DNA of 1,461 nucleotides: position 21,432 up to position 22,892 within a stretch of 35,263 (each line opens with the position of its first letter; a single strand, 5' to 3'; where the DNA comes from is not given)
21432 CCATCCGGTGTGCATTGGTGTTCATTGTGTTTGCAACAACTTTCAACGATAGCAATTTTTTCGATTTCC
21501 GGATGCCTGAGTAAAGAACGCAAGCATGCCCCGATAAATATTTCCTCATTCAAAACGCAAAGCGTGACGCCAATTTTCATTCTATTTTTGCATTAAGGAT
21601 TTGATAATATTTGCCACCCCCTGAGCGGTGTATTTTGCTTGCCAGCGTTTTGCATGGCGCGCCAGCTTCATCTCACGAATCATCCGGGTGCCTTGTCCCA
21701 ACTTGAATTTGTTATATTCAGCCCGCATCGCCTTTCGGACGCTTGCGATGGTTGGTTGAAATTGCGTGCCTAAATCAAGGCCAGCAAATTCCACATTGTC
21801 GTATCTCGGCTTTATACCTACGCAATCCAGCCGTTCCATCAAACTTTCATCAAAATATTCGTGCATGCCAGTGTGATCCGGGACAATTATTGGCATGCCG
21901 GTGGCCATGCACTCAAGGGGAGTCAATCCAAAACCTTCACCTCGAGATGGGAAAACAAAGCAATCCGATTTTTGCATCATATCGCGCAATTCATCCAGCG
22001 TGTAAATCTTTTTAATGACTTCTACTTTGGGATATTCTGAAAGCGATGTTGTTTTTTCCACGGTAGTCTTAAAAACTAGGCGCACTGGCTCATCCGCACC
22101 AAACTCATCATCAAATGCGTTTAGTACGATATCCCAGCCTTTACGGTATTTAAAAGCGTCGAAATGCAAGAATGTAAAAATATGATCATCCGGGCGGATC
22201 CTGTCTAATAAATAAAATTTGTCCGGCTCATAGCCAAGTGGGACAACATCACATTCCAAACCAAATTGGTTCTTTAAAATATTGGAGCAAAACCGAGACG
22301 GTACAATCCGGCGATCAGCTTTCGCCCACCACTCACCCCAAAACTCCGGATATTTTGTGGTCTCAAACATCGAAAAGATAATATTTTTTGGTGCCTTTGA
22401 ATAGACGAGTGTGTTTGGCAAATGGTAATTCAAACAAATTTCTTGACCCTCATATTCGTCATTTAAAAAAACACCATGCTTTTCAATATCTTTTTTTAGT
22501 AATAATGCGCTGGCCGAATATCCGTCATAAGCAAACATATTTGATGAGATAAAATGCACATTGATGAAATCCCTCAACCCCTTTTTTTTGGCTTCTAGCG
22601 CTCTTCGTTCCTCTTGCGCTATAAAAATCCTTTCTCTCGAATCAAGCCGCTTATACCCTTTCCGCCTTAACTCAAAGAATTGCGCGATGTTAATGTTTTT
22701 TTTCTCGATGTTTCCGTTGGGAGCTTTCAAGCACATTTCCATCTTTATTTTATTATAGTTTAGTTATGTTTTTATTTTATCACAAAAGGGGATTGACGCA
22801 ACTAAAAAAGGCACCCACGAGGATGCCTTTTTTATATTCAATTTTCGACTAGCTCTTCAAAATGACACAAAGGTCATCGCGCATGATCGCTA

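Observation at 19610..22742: Glycan-synthesis cassette (GT1 + GT2 + GDP-mannose 4,6-dehydratase) inside the virion structural operon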

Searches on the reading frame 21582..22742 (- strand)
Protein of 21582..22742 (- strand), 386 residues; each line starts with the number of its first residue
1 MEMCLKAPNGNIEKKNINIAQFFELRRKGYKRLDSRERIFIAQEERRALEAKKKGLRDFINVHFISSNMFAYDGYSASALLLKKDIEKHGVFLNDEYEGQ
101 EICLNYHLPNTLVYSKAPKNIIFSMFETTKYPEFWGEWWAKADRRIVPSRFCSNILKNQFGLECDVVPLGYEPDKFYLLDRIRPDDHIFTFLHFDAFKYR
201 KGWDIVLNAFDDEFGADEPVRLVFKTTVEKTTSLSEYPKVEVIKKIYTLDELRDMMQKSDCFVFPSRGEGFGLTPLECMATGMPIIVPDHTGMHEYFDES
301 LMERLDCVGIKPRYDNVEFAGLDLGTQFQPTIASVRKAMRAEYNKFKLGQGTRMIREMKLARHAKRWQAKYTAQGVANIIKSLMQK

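Call 3: search_protein_families(library=pfam, proteins=[window:21582-22742:-], max_evalue=0.01)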
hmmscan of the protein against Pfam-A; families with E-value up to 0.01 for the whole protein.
window:21582-22742:- (386 aa): 3 families
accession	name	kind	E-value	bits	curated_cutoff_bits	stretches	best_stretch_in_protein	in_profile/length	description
PF13692.12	Glyco_trans_1_4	-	6e-14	53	27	1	196-298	9-116/142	Glycosyl transferases group 1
PF00534.26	Glycos_transf_1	-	8.1e-14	52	26.4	1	191-298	18-132/172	Glycosyl transferases group 1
PF20706.3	GT4-conflict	-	7.5e-12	45.4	26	1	232-306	253-329/385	Family 4 Glycosyltransferase in conflict systems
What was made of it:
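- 21582..22742 (-): GT4-family (GT-B, retaining) glycosyltransferase, 386 aa, with a family-specific N-terminal module of about 57 aa. It is the conserved 'anchor' gene of the capsid-adjacent glycan island and the proposed priming enzyme. Pfam (call 3).
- Checked: 22742-21582, 386 aa: Glycos_transf_1 at 52 bits against a cut-off of 26.4, and Glyco_trans_1_4 at 53 bits (call 3).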

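Call 4: search_protein_families(library=phrogs, proteins=[window:21582-22742:-], max_evalue=0.001)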
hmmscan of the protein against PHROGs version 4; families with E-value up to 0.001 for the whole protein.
window:21582-22742:- (386 aa): 3 families
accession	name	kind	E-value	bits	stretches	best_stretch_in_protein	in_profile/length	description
phrog_2170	-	moron, auxiliary metabolic gene and host takeover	7e-29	102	1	120-372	106-357/374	glycosyltransferase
phrog_4356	-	moron, auxiliary metabolic gene and host takeover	1.7e-10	41.6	1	142-316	87-243/307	glycosyltransferase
phrog_26352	-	unknown function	5.9e-05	23.1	1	234-299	214-279/346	-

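Call 16: find_homologous_proteins(query=window:21582-22742:-)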
Query window:21582-22742:- (386 aa): 464 proteins with E <= 0.001 among 2400 candidates; the best 120 are listed.
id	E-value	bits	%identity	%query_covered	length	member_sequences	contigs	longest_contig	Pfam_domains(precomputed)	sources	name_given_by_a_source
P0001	1.0e-264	895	100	99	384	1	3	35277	PF00534.27,PF20706.4,PF13692.13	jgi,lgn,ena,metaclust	metaclust:\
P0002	4.2e-190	650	73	100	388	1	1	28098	PF00534.27,PF20706.4,PF13692.13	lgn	-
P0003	1.1e-189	648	72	100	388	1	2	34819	PF00534.27,PF20706.4,PF13692.13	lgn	-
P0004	9.0e-186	635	71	99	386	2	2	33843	PF00534.27,PF20706.4,PF13692.13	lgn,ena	-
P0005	4.6e-183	626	71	100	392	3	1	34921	PF00534.27,PF20706.4,PF13692.13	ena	-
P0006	5.2e-183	626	72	100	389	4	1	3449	PF00534.27,PF20706.4,PF13692.13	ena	-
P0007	5.6e-102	360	45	97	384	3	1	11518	PF00534.27,PF13439.13,PF20706.4,PF13692.13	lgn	-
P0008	7.0e-101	356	46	97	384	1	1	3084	PF00534.27,PF20706.4,PF13692.13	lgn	-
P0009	7.4e-101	356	43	99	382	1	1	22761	PF00534.27,PF20706.4,PF13692.13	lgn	-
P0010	9.9e-101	355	46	97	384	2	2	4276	PF00534.27,PF20706.4,PF13692.13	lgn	-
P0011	2.6e-98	347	44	98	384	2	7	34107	PF00534.27,PF13439.13,PF20706.4,PF13692.13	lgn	-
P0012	6.2e-98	346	45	91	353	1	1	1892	PF00534.27,PF13439.13,PF20706.4,PF13692.13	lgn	-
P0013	1.6e-96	342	43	98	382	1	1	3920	PF00534.27,PF13439.13,PF20706.4,PF13692.13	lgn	-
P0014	2.8e-96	341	45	96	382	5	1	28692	PF00534.27,PF20706.4,PF13692.13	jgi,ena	-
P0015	4.2e-95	337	45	96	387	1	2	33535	PF00534.27,PF13439.13,PF20706.4,PF13692.13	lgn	-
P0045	1.5e-62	230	37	91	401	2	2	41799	PF00534.27,PF20706.4,PF13692.13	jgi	jgi:glycosyltransferase involved in cell wall biosynthesis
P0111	5.1e-58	215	32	99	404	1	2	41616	PF00534.27,PF13524.13,PF20706.4,PF13692.13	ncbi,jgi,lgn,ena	ncbi:MAG: glycosyltransferase family 4 protein [Bacteroidales bacterium]|jgi:glycosyltransferase inv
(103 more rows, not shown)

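Call 18: find_encoding_contigs(protein=P0003, flank=8000, max_places=2)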
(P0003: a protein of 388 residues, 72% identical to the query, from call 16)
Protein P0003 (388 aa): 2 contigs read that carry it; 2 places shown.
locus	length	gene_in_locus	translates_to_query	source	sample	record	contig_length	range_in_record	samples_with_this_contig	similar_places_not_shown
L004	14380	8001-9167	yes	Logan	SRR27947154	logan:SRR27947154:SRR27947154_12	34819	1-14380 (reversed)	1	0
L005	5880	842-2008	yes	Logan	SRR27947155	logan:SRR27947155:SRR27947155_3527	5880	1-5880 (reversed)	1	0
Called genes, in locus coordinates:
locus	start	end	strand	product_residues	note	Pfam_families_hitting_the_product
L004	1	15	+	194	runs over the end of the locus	-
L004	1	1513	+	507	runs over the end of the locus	-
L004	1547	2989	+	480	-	PF05133:SPP1_portal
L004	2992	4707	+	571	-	PF06152:Phage_min_cap2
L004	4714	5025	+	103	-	-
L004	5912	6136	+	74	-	-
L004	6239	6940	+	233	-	PF06810:Phage_scaffold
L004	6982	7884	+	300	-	-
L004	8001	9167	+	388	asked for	PF00534:Glycos_transf_1, PF13692:Glyco_trans_1_4, PF20706:GT4-conflict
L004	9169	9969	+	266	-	PF00535:Glycos_transf_2 (weak)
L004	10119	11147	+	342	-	PF01370:Epimerase, PF04321:RmlD_sub_bind, PF16363:GDP_Man_Dehyd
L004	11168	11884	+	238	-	PF20557:DnaT_2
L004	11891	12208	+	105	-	-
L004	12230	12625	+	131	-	-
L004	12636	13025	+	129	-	PF12691:Phage_tail_terminator_6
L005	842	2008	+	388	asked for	PF00534:Glycos_transf_1, PF13692:Glyco_trans_1_4, PF20706:GT4-conflict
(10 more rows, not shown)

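Call 19: find_encoding_contigs(protein=P0011, flank=8000, max_places=2)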
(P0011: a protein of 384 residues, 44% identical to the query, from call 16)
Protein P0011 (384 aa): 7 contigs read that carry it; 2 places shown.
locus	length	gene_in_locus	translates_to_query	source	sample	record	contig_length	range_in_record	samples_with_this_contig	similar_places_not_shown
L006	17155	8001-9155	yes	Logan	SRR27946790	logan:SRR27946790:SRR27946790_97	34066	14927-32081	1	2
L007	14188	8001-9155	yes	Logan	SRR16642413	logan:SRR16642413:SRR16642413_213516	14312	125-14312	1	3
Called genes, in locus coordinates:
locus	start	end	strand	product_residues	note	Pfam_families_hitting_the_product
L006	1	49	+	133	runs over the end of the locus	-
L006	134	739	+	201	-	-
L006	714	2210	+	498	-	-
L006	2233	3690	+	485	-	PF05133:SPP1_portal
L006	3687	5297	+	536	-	PF06152:Phage_min_cap2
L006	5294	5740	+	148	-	-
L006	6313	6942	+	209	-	PF06810:Phage_scaffold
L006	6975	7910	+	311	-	-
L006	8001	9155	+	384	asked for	PF13439:Glyco_transf_4 (faint), PF13692:Glyco_trans_1_4, PF00534:Glycos_transf_1, PF20706:GT4-conflict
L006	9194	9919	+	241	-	PF20557:DnaT_2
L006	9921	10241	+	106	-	-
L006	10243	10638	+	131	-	-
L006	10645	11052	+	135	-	PF12691:Phage_tail_terminator_6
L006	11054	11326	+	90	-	-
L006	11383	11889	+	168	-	-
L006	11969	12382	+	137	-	-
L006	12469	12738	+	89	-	-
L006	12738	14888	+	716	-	PF20155:TMP_3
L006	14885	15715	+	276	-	PF05709:Sipho_tail (weak), PF22768:SPP1_Dit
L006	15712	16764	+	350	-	-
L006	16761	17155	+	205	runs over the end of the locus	PF21939:Gp10_C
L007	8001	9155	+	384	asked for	PF13439:Glyco_transf_4 (faint), PF13692:Glyco_trans_1_4, PF00534:Glycos_transf_1, PF20706:GT4-conflict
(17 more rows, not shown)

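Call 21: find_encoding_contigs(protein=P0045, flank=8000, max_places=1)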
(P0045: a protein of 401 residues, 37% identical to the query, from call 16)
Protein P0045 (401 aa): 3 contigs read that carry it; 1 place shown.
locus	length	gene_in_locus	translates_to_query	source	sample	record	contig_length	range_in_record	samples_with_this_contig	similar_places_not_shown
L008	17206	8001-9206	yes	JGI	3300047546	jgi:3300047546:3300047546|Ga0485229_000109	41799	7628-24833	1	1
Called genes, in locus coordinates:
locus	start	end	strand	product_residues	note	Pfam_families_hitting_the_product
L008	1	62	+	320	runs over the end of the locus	PF04404:ERF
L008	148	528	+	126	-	-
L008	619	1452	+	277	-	PF00557:Peptidase_M24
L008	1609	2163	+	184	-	-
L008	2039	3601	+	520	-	-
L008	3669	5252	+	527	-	PF05133:SPP1_portal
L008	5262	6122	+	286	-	PF06152:Phage_min_cap2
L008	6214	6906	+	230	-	PF06810:Phage_scaffold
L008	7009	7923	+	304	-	PF19821:Phage_capsid_2 (weak)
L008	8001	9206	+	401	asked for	PF00534:Glycos_transf_1, PF13692:Glyco_trans_1_4, PF20706:GT4-conflict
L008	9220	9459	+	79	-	-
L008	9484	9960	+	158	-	PF01844:HNH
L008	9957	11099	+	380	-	PF00534:Glycos_transf_1, PF13692:Glyco_trans_1_4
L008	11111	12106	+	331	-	PF13524:Glyco_trans_1_2 (weak), PF00534:Glycos_transf_1 (weak)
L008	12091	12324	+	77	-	-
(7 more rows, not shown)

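Call 22: find_encoding_contigs(protein=P0111, flank=8000, max_places=2)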
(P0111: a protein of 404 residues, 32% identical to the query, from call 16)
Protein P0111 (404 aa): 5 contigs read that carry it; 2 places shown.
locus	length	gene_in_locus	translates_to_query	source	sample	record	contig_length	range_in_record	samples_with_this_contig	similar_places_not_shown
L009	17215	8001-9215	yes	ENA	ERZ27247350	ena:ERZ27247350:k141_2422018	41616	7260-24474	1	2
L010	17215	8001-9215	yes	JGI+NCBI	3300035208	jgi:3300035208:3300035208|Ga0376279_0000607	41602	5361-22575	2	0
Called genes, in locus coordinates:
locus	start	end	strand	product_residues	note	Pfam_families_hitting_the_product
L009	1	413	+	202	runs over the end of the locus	-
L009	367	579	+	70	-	-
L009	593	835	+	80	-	-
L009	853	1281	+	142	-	-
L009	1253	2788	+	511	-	-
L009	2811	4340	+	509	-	PF05133:SPP1_portal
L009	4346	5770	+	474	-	PF06152:Phage_min_cap2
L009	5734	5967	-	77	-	-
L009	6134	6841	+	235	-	PF06810:Phage_scaffold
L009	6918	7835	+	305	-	PF19821:Phage_capsid_2 (faint)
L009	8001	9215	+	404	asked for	PF00534:Glycos_transf_1, PF13692:Glyco_trans_1_4, PF13524:Glyco_trans_1_2 (weak), PF20706:GT4-conflict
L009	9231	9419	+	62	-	-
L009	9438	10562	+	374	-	PF13692:Glyco_trans_1_4, PF00534:Glycos_transf_1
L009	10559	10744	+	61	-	-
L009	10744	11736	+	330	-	-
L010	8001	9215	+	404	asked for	PF00534:Glycos_transf_1, PF13692:Glyco_trans_1_4, PF13524:Glyco_trans_1_2 (weak), PF20706:GT4-conflict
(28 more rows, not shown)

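Call 33: find_related_loci(query=A2, collection=viral_contigs, flank=10000)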
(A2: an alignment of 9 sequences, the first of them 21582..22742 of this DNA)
Query A2 (386 aa) in viral_contigs; peptide patterns used: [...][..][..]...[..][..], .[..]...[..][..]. (x = any residue, [..] = any of these).
242 stretches matched a pattern; 178 encode a relative of the query (tblastn E <= 1e-3); the best 80 are kept; 80 distinct loci.
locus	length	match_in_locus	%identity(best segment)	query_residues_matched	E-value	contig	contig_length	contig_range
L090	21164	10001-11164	71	1-386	0e+0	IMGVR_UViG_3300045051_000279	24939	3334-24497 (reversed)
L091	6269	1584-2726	44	1-382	1e-102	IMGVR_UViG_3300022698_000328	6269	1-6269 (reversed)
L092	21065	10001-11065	45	27-381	2e-98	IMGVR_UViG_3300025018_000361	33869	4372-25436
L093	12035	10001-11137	43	1-380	2e-97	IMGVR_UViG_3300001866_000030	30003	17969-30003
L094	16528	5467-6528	43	31-384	2e-93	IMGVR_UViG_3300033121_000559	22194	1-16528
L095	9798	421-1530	42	18-384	1e-91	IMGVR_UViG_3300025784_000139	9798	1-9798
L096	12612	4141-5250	42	18-384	1e-91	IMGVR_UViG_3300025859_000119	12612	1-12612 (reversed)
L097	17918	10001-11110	42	18-384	1e-91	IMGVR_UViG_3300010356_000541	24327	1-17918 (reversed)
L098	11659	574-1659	38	20-384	2e-83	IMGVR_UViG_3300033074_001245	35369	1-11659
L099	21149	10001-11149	37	1-381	9e-81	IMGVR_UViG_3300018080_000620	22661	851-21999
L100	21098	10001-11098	36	3-386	2e-74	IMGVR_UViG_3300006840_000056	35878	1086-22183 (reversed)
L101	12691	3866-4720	42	59-346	8e-74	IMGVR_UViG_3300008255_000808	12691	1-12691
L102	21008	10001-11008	37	10-343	1e-71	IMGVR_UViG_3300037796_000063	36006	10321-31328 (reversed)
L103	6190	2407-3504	35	3-386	8e-72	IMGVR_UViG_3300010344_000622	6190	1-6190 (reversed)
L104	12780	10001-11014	39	40-382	2e-70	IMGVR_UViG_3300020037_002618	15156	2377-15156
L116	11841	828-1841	39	1-343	2e-65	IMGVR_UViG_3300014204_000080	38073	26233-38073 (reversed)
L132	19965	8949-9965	40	1-343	2e-64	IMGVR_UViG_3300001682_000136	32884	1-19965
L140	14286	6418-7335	39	72-386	1e-61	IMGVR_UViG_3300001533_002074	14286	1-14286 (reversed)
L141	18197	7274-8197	38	53-357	9e-62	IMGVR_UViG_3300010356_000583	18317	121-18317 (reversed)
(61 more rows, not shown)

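Call 39: find_related_loci(query=A2, collection=genome_contigs, flank=10000)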
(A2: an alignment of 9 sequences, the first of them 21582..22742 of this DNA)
Query A2 (386 aa) in genome_contigs; peptide patterns used: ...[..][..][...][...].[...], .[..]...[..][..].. (x = any residue, [..] = any of these).
97 stretches matched a pattern; 67 encode a relative of the query (tblastn E <= 1e-3); 66 distinct loci.
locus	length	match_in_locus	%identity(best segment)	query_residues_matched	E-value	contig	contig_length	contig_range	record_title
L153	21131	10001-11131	34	5-386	8e-67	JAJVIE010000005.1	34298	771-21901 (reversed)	MAG: Candidatus Omnitrophota bacterium isolate Bin_62 c_000000003219, whole genome shotgun sequence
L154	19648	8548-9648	34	25-386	7e-63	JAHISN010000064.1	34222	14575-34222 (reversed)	MAG: Patescibacteria group bacterium isolate MM_PC_MetaG.mb.174 MM_PC_MetaG.mb.174_k141_1315342, whole genome shotgun se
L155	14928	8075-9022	37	64-380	5e-62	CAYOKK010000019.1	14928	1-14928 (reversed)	MAG TPA_asm: uncultured Candidatus Saccharibacteria bacterium isolate SRP263527_co1_208 genome assembly, contig: NODE_33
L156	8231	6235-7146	38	73-379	1e-61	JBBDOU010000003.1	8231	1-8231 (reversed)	MAG: Candidatus Paceibacterota bacterium isolate LejiaB_42_15 Lejia_B_11203_length_8231_cov_9, whole genome shotgun sequ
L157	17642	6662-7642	35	61-386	1e-58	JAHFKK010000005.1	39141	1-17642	MAG: Candidatus Gottesmanbacteria bacterium isolate nzgw408 NODE_918_length_39142_cov_9.506778, whole genome shotgun seq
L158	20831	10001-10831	40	50-325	2e-54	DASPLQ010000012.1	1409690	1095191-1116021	MAG TPA_asm: Vitreimonas sp. isolate SMAG_U12069 k141_91001, whole genome shotgun sequence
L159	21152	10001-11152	35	4-386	1e-64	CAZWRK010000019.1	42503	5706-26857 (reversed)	MAG TPA_asm: uncultured Aquaspirillum sp. isolate SRP135725_co1_538 genome assembly, contig: NODE_783_length_42503_cov_1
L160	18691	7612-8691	35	21-381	3e-66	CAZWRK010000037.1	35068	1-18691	MAG TPA_asm: uncultured Aquaspirillum sp. isolate SRP135725_co1_538 genome assembly, contig: NODE_1268_length_35068_cov_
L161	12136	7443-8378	34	73-385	5e-55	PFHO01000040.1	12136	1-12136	MAG: Candidatus Moranbacteria bacterium CG_4_8_14_3_um_filter_34_16 CG_4_8_14_3_um_filter_scaffold_2127_c, whole genome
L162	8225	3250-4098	28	116-381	2e-23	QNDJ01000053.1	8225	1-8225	MAG: candidate division KSB1 bacterium isolate B21_G16 B21_Guay16_scaffold_07591, whole genome shotgun sequence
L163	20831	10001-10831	26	94-347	2e-21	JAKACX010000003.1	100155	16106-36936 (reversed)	MAG: Bacillota bacterium isolate WH4.bin34 NODE_116_length_100155_cov_2.113958, whole genome shotgun sequence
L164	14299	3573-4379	29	120-374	3e-21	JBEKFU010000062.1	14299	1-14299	MAG: Thermacetogeniaceae bacterium isolate SPRUCE 237 SPRUCE_237_62, whole genome shotgun sequence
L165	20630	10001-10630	29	115-301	6e-20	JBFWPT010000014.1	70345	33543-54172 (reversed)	MAG: Thermoleophilia bacterium isolate CA_2019_TPBF_166 NODE_2980_length_70345_cov_19.801433_TPBF, whole genome shotgun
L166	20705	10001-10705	28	166-386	2e-19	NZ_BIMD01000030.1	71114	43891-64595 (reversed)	Paenibacillus humicus NBRC 102415 PHU01S_CON000030, whole genome shotgun sequence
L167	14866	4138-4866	26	124-344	2e-19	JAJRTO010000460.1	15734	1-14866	MAG: Candidatus Poribacteria bacterium isolate Dive96_bin1.70 k141_4597494, whole genome shotgun sequence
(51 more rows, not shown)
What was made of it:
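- Tried and rejected: The MAG bins are contradictory: 4 Patescibacteria-lineage bins, plus Omnitrophota, Aquaspirillum, Bacteroidales and Vitreimonas (calls 16, 39).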
